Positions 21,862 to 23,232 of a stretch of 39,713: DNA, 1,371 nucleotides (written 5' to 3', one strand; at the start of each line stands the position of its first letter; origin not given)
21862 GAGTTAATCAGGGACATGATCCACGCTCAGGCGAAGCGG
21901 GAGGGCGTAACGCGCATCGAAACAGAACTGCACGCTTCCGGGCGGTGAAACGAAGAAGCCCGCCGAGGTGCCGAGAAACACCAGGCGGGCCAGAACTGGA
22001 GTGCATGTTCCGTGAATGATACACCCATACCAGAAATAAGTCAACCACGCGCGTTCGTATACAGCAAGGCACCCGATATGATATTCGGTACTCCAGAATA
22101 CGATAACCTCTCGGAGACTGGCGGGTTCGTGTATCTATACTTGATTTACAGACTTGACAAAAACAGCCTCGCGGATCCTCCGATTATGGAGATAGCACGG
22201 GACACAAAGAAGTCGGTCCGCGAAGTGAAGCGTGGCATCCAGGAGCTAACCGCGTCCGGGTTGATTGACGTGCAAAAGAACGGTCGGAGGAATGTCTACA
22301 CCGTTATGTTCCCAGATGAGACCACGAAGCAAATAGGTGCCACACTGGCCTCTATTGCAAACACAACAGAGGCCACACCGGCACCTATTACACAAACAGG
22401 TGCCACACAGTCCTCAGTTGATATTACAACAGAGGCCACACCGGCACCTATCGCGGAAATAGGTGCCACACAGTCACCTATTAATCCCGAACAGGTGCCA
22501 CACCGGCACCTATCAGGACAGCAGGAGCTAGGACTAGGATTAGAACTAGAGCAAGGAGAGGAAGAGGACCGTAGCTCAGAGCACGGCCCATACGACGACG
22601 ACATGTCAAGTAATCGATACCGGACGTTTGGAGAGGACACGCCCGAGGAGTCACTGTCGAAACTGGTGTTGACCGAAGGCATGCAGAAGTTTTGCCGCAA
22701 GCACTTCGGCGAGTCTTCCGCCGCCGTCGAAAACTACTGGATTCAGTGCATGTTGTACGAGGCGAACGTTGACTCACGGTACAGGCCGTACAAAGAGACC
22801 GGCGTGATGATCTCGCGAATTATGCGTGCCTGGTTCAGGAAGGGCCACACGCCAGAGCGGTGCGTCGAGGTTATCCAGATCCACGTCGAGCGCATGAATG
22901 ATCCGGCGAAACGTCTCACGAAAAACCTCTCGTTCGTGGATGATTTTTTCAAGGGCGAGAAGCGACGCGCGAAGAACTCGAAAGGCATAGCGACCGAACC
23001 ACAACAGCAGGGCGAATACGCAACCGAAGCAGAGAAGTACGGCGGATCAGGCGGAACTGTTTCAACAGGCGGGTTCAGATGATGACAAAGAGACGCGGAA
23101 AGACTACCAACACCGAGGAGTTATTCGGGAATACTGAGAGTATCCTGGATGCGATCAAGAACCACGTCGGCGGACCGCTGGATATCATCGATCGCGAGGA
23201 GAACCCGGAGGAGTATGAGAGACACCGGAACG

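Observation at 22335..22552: Iteron array plus a CTAG-rich AT patch inside the initiator gene: a lambda-O-style internal origin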

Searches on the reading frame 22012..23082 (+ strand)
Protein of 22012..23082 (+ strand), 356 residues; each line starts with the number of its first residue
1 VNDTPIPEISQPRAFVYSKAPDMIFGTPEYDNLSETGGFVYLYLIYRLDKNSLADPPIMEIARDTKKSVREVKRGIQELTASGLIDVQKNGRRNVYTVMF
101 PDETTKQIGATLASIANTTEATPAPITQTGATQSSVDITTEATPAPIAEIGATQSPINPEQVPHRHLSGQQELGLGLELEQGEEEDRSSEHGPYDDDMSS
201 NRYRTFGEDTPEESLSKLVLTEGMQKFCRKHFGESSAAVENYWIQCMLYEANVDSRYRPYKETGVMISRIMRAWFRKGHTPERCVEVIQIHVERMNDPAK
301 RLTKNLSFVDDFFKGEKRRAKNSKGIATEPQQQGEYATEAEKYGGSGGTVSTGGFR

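Call 6: search_protein_families(library=pfam, proteins=[window:22012-23082:+], max_evalue=0.1)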
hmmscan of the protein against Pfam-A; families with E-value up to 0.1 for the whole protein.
window:22012-23082:+ (356 aa): 2 families
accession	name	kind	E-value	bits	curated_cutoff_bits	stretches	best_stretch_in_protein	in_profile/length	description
PF25212.1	HVO_A0114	-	4.4e-05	23.6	27.6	1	58-97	39-78/84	HVO_A0114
PF13730.12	HTH_36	-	0.00014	22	25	1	33-85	3-55/55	Helix-turn-helix domain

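Call 7: search_protein_families(library=phrogs, proteins=[window:22012-23082:+], max_evalue=0.01)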
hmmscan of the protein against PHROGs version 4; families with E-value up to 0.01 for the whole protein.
window:22012-23082:+ (356 aa): 6 families
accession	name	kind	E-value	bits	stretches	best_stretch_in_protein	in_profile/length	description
phrog_391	-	DNA, RNA and nucleotide metabolism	3.6e-06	27.8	1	43-161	25-155/298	replication initiation O-like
phrog_186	-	DNA, RNA and nucleotide metabolism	1.1e-05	26.3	1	17-99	22-103/308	DnaD-like helicase loader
phrog_1032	-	DNA, RNA and nucleotide metabolism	5.6e-05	24.3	1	49-181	31-160/281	replication initiation protein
phrog_270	-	DNA, RNA and nucleotide metabolism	0.00012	22.6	1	40-160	52-168/383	replication initiation protein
phrog_678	-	DNA, RNA and nucleotide metabolism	0.00032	21.4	1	55-137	85-177/346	replication initiation O-like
phrog_345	-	DNA, RNA and nucleotide metabolism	0.00069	20.4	1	57-196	69-204/297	replication initiation O-like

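Call 10: search_dna_similar(query=window:22012-23082:+, collection=phages, mode=protein, max_rows=30)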
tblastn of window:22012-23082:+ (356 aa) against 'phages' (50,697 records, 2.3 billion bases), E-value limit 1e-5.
No match.

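Call 11: find_homologous_proteins(query=window:22012-23082:+)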
Query window:22012-23082:+ (356 aa): 1 proteins with E <= 0.001 among 5270 candidates.
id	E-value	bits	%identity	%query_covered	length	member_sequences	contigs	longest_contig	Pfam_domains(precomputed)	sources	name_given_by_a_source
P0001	1.2e-237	806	100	100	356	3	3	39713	-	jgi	-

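Call 12: find_encoding_contigs(protein=P0001, flank=10000, max_places=10)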
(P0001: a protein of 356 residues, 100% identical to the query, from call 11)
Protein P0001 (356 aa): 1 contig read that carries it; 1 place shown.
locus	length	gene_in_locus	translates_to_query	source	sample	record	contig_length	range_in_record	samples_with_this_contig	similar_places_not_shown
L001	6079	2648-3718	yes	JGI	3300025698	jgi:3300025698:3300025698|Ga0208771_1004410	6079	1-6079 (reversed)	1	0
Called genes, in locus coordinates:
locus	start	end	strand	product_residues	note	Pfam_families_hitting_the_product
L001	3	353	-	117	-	?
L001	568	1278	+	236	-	-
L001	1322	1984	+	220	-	-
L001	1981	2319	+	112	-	-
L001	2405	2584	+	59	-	-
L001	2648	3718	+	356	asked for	-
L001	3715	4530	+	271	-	PF01695:IstB_IS21 (weak)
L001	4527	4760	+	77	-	PF13730:HTH_36 (weak), PF01726:LexA_DNA_bind (weak)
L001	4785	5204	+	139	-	-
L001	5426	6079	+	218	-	?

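Call 14: find_related_loci(query=window:22012-23082:+, collection=viral_contigs, flank=5000)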
Query window:22012-23082:+ (356 aa) in viral_contigs; peptide patterns used: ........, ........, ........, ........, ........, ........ (x = any residue, [..] = any of these).
7 stretches matched a pattern, but none encodes a relative of the query by tblastn (E <= 1e-3).

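Call 20: search_protein_representatives(protein=window:22012-23082:+)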
Query: 356 residues. Proteins with E-value up to 0.001 (for the whole library): 11; up to 1e-10: 3; up to 1e-30: 1. The best 11 are listed.
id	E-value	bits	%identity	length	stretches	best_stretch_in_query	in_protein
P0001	3.7e-238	805.5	100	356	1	1-356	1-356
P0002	1.2e-29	120.0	33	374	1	17-344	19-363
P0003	3.4e-12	62.6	23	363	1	19-323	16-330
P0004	2.4e-07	46.7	36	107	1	5-104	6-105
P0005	3.7e-06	42.8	40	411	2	39-101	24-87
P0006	1.1e-05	41.3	24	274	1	213-343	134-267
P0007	3.9e-05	39.4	30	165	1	25-156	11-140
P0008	2.5e-04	36.8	28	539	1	18-185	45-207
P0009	2.7e-04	36.6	30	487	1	9-135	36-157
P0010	3.4e-04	36.3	36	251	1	48-189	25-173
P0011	7.9e-04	35.1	29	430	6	76-147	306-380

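Call 24: find_homologous_proteins(query=A1, max_evalue=0.001)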
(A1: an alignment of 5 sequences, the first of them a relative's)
Query A1 (5 sequences) (356 aa, profile of the alignment): 2 proteins with E <= 0.001 among 8000 candidates.
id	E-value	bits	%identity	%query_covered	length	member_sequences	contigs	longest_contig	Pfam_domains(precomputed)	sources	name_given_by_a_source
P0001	8.0e-151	520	100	100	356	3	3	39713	-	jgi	-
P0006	2.1e-93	331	28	37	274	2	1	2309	PF13730.13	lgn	-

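Call 25: find_related_loci(query=P0002, collection=viral_contigs, flank=4000)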
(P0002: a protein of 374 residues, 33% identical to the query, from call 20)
Query P0002 (374 aa) in viral_contigs; peptide patterns used: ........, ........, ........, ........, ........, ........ (x = any residue, [..] = any of these).
10 stretches matched a pattern, but none encodes a relative of the query by tblastn (E <= 1e-3).

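Call 26: find_related_loci(query=P0003, collection=viral_contigs, flank=4000)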
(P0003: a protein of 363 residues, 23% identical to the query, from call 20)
Query P0003 (363 aa) in viral_contigs; peptide patterns used: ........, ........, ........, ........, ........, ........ (x = any residue, [..] = any of these).
30 stretches matched a pattern; 3 encode a relative of the query (tblastn E <= 1e-3); 2 distinct loci.
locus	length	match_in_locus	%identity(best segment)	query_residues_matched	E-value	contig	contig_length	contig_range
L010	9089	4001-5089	99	1-363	0e+0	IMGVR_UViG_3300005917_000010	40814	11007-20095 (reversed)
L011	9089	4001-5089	99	1-363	0e+0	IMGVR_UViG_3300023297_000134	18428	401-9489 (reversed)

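Call 29: find_encoding_contigs(protein=P0002, flank=5000)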
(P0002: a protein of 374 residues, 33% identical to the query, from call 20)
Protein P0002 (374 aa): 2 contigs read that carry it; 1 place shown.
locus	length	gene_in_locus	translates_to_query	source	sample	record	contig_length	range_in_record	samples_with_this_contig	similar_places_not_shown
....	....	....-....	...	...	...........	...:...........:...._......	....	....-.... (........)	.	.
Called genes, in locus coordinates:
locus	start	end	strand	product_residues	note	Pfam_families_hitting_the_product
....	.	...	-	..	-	?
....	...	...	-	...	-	-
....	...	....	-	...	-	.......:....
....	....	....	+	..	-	-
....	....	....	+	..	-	-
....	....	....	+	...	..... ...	-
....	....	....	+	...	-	-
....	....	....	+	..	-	-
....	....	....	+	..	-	-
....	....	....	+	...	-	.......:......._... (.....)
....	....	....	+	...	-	-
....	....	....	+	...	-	-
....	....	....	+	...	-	-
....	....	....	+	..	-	-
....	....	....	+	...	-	-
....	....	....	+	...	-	-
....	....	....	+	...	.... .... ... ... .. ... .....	-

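Call 32: find_encoding_contigs(protein=P0006, flank=5000)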
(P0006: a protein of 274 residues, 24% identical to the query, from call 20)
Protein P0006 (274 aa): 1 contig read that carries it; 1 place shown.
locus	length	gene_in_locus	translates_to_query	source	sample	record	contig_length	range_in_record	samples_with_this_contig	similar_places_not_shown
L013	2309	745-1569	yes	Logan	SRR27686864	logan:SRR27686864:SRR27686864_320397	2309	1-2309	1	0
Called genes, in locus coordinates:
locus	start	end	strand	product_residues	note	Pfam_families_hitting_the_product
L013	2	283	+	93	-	?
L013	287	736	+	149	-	PF00436:SSB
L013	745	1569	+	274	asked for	PF13730:HTH_36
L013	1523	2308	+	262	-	?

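Call 46: search_protein_families(library=pfam, alignment_id=A1, max_evalue=0.1)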
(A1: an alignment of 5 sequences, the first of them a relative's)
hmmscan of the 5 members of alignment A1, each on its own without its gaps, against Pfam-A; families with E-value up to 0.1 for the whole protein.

A. member 1, P0001 (356 aa): 2 families
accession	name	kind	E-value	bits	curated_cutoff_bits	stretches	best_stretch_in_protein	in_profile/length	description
PF25212.1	HVO_A0114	-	4.4e-05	23.6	27.6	1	58-97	39-78/84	HVO_A0114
PF13730.12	HTH_36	-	0.00014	22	25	1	33-85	3-55/55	Helix-turn-helix domain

B. families by the number of members that match (of 5 scanned): 16 families
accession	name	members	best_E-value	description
PF13730.12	HTH_36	4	8.2e-11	Helix-turn-helix domain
PF25212.1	HVO_A0114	3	4.4e-05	HVO_A0114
PF01325.25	Fe_dep_repress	1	0.0015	Iron dependent repressor, N-terminal DNA binding domain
PF06970.17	RepA_N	1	0.0072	Replication initiator protein A (RepA) N-terminus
PF05732.17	RepL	1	0.01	Firmicute plasmid replication protein (RepL)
PF21984.2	DnaD_N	1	0.013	DnaD N-terminal domain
PF13545.12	HTH_Crp_2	1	0.023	Crp-like helix-turn-helix domain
PF01047.28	MarR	1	0.031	MarR family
PF04703.18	FaeA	1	0.031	FaeA-like protein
PF08281.18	Sigma70_r4_2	1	0.034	Sigma-70, region 4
PF12802.13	MarR_2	1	0.038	MarR family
PF07261.16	DnaB_2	1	0.048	Replication initiation and membrane attachment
PF13412.12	HTH_24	1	0.048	Winged helix-turn-helix DNA-binding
PF13384.12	HTH_23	1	0.061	Homeodomain-like domain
PF12840.13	HTH_20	1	0.062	Helix-turn-helix domain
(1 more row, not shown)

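Call 50: predict_structure(alignment_id=A1)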
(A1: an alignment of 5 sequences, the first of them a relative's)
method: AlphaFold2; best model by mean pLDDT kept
length: 356 residues; sequences in the alignment: 5
mean_pLDDT: 63.2   pTM: 0.37
mean pLDDT of the five models: 63.2, 62.0, 61.7, 60.2, 60.2
residues with pLDDT >= 90: 62; 70-90: 120; 50-70: 25; < 50: 149
segments of 3 or more residues with pLDDT < 50: 1-16, 106-206, 325-356
pLDDT, mean of each block of 10 residues (from residue 1): 35 42 71 87 81 83 88 92 87 83 51 33 31 31 33 33 29 31 31 32 55 86 91 94 90 81 86 90 93 83 76 84 53 45 37 32
secondary structure, 60 per line:
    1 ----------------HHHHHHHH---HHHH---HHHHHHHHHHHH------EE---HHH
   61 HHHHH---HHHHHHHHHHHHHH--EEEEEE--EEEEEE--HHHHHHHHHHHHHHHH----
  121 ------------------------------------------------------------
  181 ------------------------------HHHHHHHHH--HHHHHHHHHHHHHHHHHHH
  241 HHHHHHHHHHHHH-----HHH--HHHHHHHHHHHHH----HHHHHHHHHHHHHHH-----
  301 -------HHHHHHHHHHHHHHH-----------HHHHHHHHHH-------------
elements in order: H17-24 H28-31 H35-46 H58-65 H69-82 E85-90 E93-98 H101-116 H211-219 H222-253 H264-276 H281-295 H308-322 H334-343

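Call 54: fold_search(model_id=the predicted structure, library=pdb)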
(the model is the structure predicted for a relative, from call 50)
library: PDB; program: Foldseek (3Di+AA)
matches with E <= 10: 1426; with E <= 0.001: 0
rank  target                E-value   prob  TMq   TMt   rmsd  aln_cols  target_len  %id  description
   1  4rs8_B                2.3e-03  1.00  0.16  0.60   7.6        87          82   22  Apo structure of novel pNOB8 plasmid centromere binding protein (released 2015-09-16)
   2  3f72_B                2.5e-03  1.00  0.14  0.41  11.7        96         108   14  Crystal Structure of the Staphylococcus aureus pI258 CadC Metal Binding Site 2 Mutant (released 2009-04-07)
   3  1r1u_B                3.7e-03  1.00  0.15  0.51   8.2        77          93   12  Crystal structure of the metal-sensing transcriptional repressor CzrA from Staphylococcus aureus in the apo-form (released 2004-05-18)
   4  1u2w_B                3.7e-03  1.00  0.14  0.42  11.5        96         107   14  Crystal Structure of the Staphylococcus aureus pI258 CadC (released 2005-07-12)
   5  6cda                  3.9e-03  1.00  0.17  0.54  12.3       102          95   13  Crystal structure of L34A CzrA in the Zn(II)bound state (released 2018-07-11)
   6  4rs8_A                4.1e-03  1.00  0.17  0.61   7.7        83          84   20  Apo structure of novel pNOB8 plasmid centromere binding protein (released 2015-09-16)
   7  6cdb_B                4.3e-03  1.00  0.17  0.54  12.4       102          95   14  Crystal Structure of V66L CzrA in the Zn(II)bound state (released 2018-07-11)
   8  1r1u_A                5.1e-03  1.00  0.15  0.51   8.2        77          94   12  Crystal structure of the metal-sensing transcriptional repressor CzrA from Staphylococcus aureus in the apo-form (released 2004-05-18)
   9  4pql_B                5.4e-03  1.00  0.21  0.52  11.1       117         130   18  N-Terminal domain of DNA binding protein (released 2014-06-11)
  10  4pql_A                5.4e-03  1.00  0.21  0.51  11.0       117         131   18  N-Terminal domain of DNA binding protein (released 2014-06-11)
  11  1r1u_C                5.4e-03  1.00  0.17  0.52  10.4        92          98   10  Crystal structure of the metal-sensing transcriptional repressor CzrA from Staphylococcus aureus in the apo-form (released 2004-05-18)
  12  5k5q_C                5.4e-03  1.00  0.16  0.55   8.1        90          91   22  Structure of AspA-DNA complex: novel centromere bindng protein-centromere complex (released 2016-06-01)
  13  2kko_MODEL_1_A        5.4e-03  1.00  0.18  0.51  11.8       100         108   16  Solution NMR structure of the homodimeric winged helix-turn-helix DNA-binding domain (fragment 1-100) Mb0332 f (released 2009-08-11)
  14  6cdb_A                5.4e-03  1.00  0.16  0.50  12.6       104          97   12  Crystal Structure of V66L CzrA in the Zn(II)bound state (released 2018-07-11)
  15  1r1v_B                6.0e-03  1.00  0.17  0.53  13.1       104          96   13  Crystal structure of the metal-sensing transcriptional repressor CzrA from Staphylococcus aureus in the Zn2-form (released 2004-05-18)
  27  4pt7_B                1.1e-02  1.00  0.21  0.51  11.4       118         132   18  Structure of initiator (released 2014-06-25)
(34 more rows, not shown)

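Call 64: find_related_loci(query=window:22012-23082:+, collection=metagenome_contigs, flank=3000)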
Query window:22012-23082:+ (356 aa) in metagenome_contigs; peptide patterns used: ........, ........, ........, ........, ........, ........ (x = any residue, [..] = any of these).
60 stretches matched a pattern, but none encodes a relative of the query by tblastn (E <= 1e-3).

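Call 69: find_encoding_contigs(protein=P0010, flank=3000, max_places=2)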
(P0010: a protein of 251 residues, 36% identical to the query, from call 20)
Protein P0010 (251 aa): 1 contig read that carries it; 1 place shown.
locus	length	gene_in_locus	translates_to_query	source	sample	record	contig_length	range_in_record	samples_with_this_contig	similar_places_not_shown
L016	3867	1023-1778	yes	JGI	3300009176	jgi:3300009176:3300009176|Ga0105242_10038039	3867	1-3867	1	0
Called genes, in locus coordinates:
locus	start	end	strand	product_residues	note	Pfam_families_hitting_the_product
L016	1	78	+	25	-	?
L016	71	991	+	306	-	PF04098:Rad52_Rad22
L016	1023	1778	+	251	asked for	PF13730:HTH_36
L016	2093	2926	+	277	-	-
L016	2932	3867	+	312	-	?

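Call 70: find_encoding_contigs(protein=P0007, flank=3000, max_places=2)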
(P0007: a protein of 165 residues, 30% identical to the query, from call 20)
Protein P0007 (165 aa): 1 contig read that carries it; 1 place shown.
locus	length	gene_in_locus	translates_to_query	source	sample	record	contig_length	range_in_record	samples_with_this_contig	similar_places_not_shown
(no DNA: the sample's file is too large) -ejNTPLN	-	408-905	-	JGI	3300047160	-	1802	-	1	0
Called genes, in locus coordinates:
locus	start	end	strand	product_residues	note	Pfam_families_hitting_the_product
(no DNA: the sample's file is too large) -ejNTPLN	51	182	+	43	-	-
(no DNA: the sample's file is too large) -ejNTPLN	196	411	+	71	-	-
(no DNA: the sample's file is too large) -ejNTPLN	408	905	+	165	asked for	PF13730:HTH_36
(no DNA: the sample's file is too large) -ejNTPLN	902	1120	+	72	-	-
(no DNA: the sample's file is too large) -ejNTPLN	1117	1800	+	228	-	?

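Call 96: search_dna_similar(query=window:22012-23082:+, collection=plasmids, mode=protein, max_rows=10, max_evalue=0.001)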
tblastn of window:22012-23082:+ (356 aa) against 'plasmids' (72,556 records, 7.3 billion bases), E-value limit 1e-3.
No match.
